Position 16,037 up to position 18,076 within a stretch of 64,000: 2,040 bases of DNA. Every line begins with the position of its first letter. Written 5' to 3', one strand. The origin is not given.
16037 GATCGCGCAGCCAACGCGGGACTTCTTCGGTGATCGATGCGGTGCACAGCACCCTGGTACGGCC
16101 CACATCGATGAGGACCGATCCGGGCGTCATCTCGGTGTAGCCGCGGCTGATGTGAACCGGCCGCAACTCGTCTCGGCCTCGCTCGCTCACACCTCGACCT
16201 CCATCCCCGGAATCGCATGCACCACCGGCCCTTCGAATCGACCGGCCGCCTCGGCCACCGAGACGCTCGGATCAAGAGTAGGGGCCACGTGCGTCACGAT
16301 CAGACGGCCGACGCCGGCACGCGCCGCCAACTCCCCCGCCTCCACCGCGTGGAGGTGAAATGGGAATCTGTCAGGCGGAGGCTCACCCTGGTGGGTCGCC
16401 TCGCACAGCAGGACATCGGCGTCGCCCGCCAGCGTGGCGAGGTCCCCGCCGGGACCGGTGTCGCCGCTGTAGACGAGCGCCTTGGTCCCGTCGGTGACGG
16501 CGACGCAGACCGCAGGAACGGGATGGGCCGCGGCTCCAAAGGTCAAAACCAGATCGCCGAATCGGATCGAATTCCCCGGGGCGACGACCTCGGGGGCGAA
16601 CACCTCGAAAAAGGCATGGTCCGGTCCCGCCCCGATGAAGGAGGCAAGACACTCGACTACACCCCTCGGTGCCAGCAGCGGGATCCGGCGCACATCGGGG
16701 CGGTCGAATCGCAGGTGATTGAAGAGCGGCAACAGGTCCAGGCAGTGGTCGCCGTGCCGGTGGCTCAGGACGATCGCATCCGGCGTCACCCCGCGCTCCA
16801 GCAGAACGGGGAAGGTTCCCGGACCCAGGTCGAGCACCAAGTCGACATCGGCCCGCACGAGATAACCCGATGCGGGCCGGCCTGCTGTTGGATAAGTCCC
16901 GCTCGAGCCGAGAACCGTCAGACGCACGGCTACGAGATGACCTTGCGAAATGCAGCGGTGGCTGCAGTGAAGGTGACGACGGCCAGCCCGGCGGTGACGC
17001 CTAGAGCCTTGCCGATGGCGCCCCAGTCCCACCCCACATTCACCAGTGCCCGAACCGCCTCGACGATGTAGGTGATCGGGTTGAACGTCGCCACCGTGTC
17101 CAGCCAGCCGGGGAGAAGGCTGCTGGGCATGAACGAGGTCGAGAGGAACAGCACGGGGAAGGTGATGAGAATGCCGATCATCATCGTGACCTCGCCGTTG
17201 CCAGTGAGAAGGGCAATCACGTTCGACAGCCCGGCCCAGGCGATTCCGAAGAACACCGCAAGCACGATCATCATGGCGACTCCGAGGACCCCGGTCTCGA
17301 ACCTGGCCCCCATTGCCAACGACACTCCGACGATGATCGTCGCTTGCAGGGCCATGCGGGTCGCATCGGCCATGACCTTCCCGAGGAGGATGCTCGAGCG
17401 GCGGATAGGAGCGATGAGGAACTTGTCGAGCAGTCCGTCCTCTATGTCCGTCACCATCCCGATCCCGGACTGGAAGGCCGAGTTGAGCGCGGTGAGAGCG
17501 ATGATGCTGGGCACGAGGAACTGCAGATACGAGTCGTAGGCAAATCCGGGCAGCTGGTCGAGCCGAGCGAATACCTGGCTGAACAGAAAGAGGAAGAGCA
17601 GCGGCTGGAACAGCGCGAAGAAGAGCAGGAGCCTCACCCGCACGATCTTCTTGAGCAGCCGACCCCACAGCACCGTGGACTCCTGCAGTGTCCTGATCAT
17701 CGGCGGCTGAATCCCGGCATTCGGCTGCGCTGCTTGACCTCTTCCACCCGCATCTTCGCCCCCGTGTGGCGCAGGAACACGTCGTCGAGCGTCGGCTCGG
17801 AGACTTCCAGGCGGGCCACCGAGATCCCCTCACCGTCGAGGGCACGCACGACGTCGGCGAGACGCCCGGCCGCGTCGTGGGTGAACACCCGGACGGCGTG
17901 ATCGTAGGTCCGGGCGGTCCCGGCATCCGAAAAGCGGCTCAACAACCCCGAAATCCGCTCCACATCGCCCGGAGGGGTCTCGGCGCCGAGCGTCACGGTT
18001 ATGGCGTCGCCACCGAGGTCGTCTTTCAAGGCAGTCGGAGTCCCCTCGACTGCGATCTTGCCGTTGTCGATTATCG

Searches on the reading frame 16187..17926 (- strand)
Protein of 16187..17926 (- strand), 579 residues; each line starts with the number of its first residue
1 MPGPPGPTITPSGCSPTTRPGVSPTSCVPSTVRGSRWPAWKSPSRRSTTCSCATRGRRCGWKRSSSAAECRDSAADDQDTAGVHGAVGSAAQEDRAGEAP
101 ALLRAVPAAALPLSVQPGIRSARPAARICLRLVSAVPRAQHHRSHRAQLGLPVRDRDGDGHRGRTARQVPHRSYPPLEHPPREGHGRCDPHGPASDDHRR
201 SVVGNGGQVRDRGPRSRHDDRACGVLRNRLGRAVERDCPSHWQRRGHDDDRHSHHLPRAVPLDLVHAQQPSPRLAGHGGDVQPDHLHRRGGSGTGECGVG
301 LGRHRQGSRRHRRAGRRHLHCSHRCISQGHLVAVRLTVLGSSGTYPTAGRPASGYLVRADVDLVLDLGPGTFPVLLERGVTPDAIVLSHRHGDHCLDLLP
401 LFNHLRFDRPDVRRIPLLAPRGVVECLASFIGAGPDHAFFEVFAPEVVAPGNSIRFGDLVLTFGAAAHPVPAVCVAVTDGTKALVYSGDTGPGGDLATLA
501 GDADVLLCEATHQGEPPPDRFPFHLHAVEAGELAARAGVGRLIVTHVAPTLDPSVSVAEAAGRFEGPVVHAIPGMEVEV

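Call 75: search_protein_families(library=pfam, proteins=[window:16187-17926:-], max_evalue=0.00001)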
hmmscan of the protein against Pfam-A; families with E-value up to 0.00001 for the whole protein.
window:16187-17926:- (579 aa): 1 family
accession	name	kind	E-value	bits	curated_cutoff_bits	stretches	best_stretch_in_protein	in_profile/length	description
PF12706.13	Lactamase_B_2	-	1.8e-18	67.3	27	1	376-546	25-199/200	Beta-lactamase superfamily domain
